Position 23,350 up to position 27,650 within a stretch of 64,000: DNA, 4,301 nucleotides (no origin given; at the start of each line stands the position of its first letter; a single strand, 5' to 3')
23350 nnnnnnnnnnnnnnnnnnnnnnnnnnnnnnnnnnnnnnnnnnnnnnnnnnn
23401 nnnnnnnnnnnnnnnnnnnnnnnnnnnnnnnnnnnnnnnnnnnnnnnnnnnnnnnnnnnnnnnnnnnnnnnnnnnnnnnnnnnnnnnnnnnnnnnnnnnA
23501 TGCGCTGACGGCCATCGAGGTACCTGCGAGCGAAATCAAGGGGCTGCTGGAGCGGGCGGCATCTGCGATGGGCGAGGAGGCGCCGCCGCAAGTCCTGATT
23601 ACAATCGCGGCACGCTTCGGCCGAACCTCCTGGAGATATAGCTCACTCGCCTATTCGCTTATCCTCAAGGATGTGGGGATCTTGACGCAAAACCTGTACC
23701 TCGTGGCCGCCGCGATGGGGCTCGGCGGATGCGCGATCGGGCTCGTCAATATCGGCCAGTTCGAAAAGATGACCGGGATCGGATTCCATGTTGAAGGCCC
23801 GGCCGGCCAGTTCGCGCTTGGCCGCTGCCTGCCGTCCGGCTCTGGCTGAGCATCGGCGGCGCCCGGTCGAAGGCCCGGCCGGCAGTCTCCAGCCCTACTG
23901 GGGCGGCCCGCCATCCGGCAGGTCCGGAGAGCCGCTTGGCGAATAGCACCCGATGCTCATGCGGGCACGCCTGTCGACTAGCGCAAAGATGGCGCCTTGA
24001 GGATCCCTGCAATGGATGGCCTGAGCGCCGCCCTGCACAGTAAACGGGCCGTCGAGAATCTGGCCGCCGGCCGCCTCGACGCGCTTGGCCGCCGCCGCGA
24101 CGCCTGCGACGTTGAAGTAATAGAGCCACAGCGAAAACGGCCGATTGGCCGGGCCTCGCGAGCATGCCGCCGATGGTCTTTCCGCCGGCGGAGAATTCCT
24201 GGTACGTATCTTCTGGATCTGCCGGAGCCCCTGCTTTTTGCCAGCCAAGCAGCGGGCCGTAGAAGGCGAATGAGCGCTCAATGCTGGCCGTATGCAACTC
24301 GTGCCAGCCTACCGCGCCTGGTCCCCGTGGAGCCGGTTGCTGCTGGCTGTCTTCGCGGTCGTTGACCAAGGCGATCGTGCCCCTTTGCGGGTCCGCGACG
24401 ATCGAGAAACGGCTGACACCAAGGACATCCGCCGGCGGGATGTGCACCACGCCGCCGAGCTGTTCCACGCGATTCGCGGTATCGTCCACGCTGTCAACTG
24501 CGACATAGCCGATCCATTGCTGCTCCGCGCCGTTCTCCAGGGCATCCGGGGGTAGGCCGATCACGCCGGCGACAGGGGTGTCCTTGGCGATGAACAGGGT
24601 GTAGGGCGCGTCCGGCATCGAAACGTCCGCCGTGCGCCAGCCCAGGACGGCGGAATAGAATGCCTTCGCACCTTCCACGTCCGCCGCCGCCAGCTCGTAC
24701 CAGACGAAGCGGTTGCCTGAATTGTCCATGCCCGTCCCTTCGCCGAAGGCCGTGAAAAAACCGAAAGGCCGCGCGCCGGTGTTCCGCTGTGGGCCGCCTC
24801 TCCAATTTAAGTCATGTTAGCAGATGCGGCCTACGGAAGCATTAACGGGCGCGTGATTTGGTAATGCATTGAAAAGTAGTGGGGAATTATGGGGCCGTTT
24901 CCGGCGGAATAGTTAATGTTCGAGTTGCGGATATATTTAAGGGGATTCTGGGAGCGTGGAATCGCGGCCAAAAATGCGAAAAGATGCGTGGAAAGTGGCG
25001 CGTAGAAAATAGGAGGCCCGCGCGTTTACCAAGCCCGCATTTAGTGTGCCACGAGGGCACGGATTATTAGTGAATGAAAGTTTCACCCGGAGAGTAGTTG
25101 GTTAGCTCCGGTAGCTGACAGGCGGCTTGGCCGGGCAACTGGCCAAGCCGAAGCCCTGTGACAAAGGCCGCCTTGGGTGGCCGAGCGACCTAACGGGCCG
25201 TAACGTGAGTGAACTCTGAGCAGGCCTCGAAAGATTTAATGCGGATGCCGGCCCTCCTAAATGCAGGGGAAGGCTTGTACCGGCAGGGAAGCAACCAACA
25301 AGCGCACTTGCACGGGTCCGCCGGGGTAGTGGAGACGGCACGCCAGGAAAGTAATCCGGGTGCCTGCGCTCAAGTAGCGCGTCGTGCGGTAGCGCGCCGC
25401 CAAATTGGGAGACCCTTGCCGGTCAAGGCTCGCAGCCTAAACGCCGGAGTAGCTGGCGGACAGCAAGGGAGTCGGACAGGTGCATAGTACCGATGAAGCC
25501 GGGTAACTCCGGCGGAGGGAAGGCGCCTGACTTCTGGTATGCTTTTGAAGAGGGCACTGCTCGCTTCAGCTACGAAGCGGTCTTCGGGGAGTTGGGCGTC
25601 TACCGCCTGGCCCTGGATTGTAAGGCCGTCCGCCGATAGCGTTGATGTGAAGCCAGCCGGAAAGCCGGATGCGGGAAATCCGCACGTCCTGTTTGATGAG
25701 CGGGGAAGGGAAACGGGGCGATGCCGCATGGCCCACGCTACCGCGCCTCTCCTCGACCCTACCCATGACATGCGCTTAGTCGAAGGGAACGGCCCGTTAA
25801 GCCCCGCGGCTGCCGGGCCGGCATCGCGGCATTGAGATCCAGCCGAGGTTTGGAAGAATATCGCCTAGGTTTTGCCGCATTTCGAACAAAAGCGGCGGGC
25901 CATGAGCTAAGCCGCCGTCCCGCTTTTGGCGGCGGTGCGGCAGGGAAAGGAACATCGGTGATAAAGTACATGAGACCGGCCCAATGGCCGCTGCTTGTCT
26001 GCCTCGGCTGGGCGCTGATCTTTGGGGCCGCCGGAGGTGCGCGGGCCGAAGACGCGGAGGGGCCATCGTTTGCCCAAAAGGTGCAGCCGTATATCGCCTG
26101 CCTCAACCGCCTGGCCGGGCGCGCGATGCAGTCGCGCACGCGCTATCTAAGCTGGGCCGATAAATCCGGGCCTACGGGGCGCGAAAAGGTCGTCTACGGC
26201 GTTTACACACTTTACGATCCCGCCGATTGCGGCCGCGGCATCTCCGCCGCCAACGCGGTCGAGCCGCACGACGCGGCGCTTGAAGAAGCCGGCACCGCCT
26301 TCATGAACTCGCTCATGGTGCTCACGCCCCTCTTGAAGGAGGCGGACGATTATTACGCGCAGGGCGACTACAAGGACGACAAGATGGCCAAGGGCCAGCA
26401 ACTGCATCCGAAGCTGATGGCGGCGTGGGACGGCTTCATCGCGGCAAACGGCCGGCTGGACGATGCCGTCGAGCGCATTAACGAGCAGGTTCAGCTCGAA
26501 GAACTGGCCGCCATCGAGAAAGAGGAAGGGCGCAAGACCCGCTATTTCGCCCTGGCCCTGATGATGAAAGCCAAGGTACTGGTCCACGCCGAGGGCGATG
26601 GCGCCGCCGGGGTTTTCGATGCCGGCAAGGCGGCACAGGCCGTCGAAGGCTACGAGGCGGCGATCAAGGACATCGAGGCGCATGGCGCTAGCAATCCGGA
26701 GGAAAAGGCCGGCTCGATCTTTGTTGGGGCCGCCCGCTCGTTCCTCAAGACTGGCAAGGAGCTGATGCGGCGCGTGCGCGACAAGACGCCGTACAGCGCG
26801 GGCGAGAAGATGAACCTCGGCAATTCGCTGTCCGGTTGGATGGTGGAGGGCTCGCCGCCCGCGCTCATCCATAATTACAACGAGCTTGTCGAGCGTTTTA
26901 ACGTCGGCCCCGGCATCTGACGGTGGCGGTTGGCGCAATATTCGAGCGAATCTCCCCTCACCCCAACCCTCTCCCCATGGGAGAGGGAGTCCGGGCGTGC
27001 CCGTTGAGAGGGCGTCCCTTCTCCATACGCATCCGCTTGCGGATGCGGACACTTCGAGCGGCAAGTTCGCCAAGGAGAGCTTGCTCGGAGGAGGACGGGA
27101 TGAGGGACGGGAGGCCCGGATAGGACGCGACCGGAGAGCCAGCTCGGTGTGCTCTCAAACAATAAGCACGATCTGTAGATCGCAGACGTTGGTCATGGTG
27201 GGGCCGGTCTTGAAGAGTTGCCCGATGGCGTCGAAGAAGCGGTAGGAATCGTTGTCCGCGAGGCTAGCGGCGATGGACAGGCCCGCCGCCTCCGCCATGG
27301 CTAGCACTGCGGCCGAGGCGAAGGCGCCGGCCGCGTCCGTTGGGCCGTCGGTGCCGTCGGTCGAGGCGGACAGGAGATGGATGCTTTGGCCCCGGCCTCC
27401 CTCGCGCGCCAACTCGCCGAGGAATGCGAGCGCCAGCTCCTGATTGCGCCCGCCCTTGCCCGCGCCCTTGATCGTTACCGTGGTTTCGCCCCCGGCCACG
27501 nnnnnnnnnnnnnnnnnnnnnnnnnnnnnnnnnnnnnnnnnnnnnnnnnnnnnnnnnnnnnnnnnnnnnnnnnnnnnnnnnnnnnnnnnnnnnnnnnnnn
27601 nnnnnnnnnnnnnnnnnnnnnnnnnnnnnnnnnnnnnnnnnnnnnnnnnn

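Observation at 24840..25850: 1-kb ORF desert with rRNA-like purine-rich composition: candidate large structured RNA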

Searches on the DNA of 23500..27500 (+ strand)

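Call 4: search_rna_families(source=window, start=23500, end=27500, threshold=evalue, max_evalue=1, show_alignments=5)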
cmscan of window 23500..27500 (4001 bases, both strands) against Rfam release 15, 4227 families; matches with E-value up to 1: 4.
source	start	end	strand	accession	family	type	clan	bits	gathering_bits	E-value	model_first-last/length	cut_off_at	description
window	25068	25208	+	RF02003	group-II-D1D4-4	Intron;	CL00102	107.9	49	2.3e-24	1-138/138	no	Group II catalytic intron D1-D4-4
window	25660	25741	+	RF00029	Intron_gpII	Intron;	-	38.5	40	3.3e-05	1-77/77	no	Group II catalytic intron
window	25662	25694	+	RF04356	Plastid-ndhA-ndhB-1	Intron;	CL00155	19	61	0.97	9-42/49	no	Plastid-ndhA-ndhB-1 group II-D5 intron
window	25112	25159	-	RF02353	BjrC68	Gene; sRNA;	-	17.3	39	0.47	1-82/82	no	Bradyrhizobiaceae sRNA BjrC68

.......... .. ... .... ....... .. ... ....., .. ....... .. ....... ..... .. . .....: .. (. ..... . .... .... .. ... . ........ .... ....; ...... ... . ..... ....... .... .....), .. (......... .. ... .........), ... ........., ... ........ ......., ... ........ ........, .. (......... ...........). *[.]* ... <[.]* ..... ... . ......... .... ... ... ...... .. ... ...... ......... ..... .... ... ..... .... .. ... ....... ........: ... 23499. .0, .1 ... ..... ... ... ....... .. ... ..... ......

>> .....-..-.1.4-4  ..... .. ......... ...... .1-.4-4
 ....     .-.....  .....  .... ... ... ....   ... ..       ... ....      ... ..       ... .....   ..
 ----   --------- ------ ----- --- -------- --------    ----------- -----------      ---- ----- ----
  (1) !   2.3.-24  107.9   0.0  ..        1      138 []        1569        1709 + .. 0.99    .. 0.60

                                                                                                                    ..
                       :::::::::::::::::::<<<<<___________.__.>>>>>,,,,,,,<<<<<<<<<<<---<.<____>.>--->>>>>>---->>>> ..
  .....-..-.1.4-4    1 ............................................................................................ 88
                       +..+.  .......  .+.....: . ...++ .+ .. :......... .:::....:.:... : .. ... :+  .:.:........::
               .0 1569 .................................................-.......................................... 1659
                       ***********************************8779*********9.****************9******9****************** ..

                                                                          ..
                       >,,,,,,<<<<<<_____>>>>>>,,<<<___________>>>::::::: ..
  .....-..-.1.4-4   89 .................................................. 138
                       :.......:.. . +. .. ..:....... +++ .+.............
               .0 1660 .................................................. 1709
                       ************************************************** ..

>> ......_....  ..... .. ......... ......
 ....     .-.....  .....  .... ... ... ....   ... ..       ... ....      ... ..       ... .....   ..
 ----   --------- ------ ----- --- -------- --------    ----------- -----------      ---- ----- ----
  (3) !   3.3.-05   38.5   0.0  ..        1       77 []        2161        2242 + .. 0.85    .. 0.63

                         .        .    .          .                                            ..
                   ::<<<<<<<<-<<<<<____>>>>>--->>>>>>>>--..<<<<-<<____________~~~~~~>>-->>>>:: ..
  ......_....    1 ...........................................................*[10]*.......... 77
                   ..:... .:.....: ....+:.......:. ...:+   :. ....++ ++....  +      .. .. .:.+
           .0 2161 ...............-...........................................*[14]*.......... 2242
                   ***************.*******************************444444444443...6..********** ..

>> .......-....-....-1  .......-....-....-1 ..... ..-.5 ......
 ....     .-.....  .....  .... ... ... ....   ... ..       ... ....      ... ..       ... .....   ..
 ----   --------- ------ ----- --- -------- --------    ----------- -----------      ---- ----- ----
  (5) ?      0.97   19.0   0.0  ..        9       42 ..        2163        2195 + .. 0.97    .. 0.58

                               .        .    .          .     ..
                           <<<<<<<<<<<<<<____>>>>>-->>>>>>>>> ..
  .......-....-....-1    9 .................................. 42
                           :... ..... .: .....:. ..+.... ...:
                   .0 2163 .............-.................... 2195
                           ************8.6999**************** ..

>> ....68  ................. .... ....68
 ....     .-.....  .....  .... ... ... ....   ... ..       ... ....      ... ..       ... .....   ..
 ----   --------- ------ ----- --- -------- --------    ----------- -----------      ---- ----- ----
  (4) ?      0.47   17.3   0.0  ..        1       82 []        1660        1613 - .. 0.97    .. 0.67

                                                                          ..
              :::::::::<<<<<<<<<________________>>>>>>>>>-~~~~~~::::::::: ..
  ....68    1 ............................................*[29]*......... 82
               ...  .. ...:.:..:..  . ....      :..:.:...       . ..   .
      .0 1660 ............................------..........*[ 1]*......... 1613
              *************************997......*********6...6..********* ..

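Call 6: search_dna_similar(query=window:25030-25760:+, collection=plasmids, mode=distant, max_rows=30)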
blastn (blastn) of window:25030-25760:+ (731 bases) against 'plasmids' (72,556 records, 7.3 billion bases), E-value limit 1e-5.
Records with a match: 99; places in all: 190; records where one place covers at least 80% of the query: 2.
Best place of each record, by identity: 95-99% 8; 80-90% 40; 60-80% 51.
By first word of the organism name: Bradyrhizobium 27; Rhizobium 15; Paraburkholderia 8; Mesorhizobium 7; Sinorhizobium 7; Enterobacter 6; Microvirga 5; Burkholderia 4; Pantoea 2; Streptomyces 2; and 15 more.
By predicted mobility (MOB-suite, as given by PLSDB): conjugative 50; non-mobilizable 34; mobilizable 15.
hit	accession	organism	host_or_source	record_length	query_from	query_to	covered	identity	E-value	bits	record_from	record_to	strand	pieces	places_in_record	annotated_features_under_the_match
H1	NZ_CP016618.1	Microvirga ossetica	Vicia alpestris,cell culture,nodules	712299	14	731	85%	71.9%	5e-47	333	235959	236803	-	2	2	group II intron maturase-specific domain-containing protein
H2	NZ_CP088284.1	Bradyrhizobium septentrionale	Glycine max cv. AC Glengarry,Cell ...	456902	15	731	85%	70.6%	8e-51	300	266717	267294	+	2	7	none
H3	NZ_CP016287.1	Rhizobium leguminosarum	Vavilovia formosa,cell culture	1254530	3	522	71%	71.1%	9e-63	249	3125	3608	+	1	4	record has no annotation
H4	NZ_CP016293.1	Rhizobium leguminosarum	Vavilovia formosa,cell culture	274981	3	522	71%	71.1%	9e-63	249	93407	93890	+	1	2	none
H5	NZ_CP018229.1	Rhizobium leguminosarum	Vavilovia formosa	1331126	3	522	71%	71.1%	9e-63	249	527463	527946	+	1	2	record has no annotation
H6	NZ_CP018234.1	Rhizobium leguminosarum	Vavilovia formosa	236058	3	522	71%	71.1%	9e-63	249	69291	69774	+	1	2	none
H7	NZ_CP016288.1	Rhizobium leguminosarum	Vavilovia formosa,cell culture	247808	3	522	71%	70.9%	1e-61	244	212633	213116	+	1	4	none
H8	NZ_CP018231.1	Rhizobium leguminosarum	Vavilovia formosa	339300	5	522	71%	71.0%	1e-61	245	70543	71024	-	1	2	none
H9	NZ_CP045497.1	Mesorhizobium sp. INR15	pure culture,nutrient broth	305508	10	521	70%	70.8%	1e-55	224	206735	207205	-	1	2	none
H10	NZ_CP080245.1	Polymorphobacter sp. PAMC 29334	Megaspora,lichen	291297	10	522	70%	70.3%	5e-60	239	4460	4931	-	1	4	hypothetical protein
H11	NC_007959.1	Nitrobacter hamburgensis X14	-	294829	14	521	69%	70.8%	9e-63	248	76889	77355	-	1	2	none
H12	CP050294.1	Mesorhizobium loti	Oxytropis kamtschatica,cell ...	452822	10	519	70%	70.2%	7e-58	233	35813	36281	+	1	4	none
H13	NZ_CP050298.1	Mesorhizobium huakuii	Oxytropis kamtschatica,cell ...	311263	10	519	70%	70.2%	7e-58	233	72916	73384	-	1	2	none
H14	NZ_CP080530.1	Mesorhizobium sp. AR02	Oxytropis sp.,Cell culture,root nodule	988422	10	519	70%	70.0%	2e-57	230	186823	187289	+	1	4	none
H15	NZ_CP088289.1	Bradyrhizobium septentrionale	Glycine max cv. AC Glengarry,Cell ...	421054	11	526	71%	69.1%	2e-51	211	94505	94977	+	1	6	ltrA: group II intron reverse transcriptase/maturase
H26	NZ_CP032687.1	Rhizobium sp. CCGE531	Phaseolus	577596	14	525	70%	67.8%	1e-41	178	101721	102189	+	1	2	none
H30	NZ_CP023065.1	Sinorhizobium sp. CCBAU 05631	G.max,nodule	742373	14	519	69%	66.8%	6e-33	150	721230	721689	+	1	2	none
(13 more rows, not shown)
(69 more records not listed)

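Call 8: get_annotated_region(hit=H15, flank=3000)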
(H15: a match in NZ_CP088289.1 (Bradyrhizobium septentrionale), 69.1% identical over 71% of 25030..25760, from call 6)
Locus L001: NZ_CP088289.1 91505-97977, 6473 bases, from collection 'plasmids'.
description: Bradyrhizobium septentrionale strain 162S2 plasmid pBs162S2a, complete sequence
organism: Bradyrhizobium septentrionale (NCBI taxid 1404411)
taxonomy: Bacteria; Pseudomonadota; Alphaproteobacteria; Hyphomicrobiales; Nitrobacteraceae; Bradyrhizobium; Bradyrhizobium septentrionale
host: -; source: Glycine max cv. AC Glengarry,Cell culture,Root nodule from soybean plant inoculated with root zone soil from ...; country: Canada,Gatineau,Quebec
typing (MOB-suite, as given by PLSDB): conjugative; replicon rep_cluster_506; relaxase MOBP; mating-pair formation MPF_T
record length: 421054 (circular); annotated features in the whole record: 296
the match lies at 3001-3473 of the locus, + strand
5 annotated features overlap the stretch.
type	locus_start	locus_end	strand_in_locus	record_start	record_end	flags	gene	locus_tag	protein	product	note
CDS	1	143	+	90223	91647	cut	-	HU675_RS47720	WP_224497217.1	ISL3 family transposase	-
CDS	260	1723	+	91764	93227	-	istA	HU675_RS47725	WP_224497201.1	IS21 family transposase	-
CDS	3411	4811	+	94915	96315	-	ltrA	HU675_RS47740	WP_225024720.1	group II intron reverse transcriptase/maturase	GO:0000373 - Group II intron splicing [Evidence IEA]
CDS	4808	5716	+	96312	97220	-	-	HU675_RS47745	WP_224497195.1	IS110 family transposase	-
CDS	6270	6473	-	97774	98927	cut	-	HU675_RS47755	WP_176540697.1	IS3 family transposase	-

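Call 9: get_annotated_region(hit=H2, flank=1500)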
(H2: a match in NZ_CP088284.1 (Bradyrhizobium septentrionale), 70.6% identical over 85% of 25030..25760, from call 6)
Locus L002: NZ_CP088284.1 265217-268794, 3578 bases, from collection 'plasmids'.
description: Bradyrhizobium septentrionale strain 1S1 plasmid pBs1S1a, complete sequence
organism: Bradyrhizobium septentrionale (NCBI taxid 1404411)
taxonomy: Bacteria; Pseudomonadota; Alphaproteobacteria; Hyphomicrobiales; Nitrobacteraceae; Bradyrhizobium; Bradyrhizobium septentrionale
host: -; source: Glycine max cv. AC Glengarry,Cell culture,Root nodule from soybean plant inoculated with root zone soil from ...; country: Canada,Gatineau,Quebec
typing (MOB-suite, as given by PLSDB): conjugative; replicon rep_cluster_506; relaxase MOBP; mating-pair formation MPF_T
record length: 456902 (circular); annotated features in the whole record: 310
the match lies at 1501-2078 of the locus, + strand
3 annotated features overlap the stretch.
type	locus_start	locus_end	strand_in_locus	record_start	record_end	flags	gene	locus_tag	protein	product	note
CDS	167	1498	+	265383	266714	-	ltrA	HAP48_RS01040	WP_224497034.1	group II intron reverse transcriptase/maturase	GO:0000373 - Group II intron splicing [Evidence IEA]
CDS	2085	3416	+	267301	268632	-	ltrA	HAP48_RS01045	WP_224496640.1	group II intron reverse transcriptase/maturase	GO:0000373 - Group II intron splicing [Evidence IEA]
CDS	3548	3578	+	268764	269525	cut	-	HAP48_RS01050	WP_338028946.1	IS110 family transposase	-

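Call 10: get_annotated_region(hit=H1, flank=1500)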
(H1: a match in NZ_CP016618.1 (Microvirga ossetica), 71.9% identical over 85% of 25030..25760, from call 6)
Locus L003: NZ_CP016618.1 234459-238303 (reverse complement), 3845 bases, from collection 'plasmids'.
description: Microvirga ossetica strain V5/3m plasmid unnamed3, complete sequence
organism: Microvirga ossetica (NCBI taxid 1882682)
taxonomy: Bacteria; Pseudomonadota; Alphaproteobacteria; Hyphomicrobiales; Methylobacteriaceae; Microvirga; Microvirga ossetica
host: -; source: Vicia alpestris,cell culture,nodules; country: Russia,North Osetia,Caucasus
typing (MOB-suite, as given by PLSDB): non-mobilizable
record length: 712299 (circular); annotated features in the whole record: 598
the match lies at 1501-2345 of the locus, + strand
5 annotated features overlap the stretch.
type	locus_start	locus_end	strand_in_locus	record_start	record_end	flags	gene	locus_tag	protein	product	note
CDS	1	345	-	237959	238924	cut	-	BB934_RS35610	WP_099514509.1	MBL fold metallo-hydrolase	-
CDS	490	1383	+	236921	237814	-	-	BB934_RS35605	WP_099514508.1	LysR family transcriptional regulator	-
CDS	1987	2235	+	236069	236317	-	-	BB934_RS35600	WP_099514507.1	group II intron maturase-specific domain-containing protein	-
CDS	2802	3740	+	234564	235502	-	-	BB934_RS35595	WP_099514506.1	D-ribose ABC transporter substrate-binding protein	-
CDS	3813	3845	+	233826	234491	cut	-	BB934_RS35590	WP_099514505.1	DUF2291 domain-containing protein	-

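Call 18: get_annotated_region(hit=H3, flank=2500)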
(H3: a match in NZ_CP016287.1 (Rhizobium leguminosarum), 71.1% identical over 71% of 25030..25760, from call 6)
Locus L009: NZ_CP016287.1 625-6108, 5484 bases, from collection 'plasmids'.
description: Rhizobium leguminosarum strain Vaf10 plasmid unnamed1, complete sequence
organism: Rhizobium leguminosarum (NCBI taxid 384)
taxonomy: Bacteria; Pseudomonadota; Alphaproteobacteria; Hyphomicrobiales; Rhizobiaceae; Rhizobium; Rhizobium leguminosarum
host: -; source: Vavilovia formosa,cell culture; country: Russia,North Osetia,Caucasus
typing (MOB-suite, as given by PLSDB): non-mobilizable; mating-pair formation MPF_T
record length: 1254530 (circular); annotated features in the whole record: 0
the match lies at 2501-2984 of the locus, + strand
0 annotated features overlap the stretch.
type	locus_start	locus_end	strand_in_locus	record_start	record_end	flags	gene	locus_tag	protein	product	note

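Call 19: get_annotated_region(hit=H11, flank=2500)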
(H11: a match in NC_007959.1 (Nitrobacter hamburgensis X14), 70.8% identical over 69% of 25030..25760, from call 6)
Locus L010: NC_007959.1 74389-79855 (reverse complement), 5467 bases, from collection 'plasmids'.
description: Nitrobacter hamburgensis X14 plasmid 1, complete sequence
organism: Nitrobacter hamburgensis X14 (NCBI taxid 323097)
taxonomy: Bacteria; Pseudomonadota; Alphaproteobacteria; Hyphomicrobiales; Nitrobacteraceae; Nitrobacter; Nitrobacter hamburgensis; Nitrobacter hamburgensis X14
host: -; source: -; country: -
typing (MOB-suite, as given by PLSDB): mobilizable; replicon rep_cluster_472; relaxase MOBP
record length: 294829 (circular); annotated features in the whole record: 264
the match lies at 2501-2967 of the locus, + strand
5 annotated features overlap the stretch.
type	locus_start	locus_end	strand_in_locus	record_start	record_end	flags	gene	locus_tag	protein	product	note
CDS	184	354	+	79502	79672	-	-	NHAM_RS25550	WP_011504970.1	DUF2934 domain-containing protein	-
CDS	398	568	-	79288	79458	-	-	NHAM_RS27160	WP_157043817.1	hypothetical protein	-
CDS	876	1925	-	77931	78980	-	-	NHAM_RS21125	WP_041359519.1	IS110 family transposase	-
CDS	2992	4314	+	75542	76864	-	ltrA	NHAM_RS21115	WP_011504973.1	group II intron reverse transcriptase/maturase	GO:0000373 - Group II intron splicing [Evidence IEA]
CDS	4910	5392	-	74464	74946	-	-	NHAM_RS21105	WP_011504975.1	hypothetical protein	-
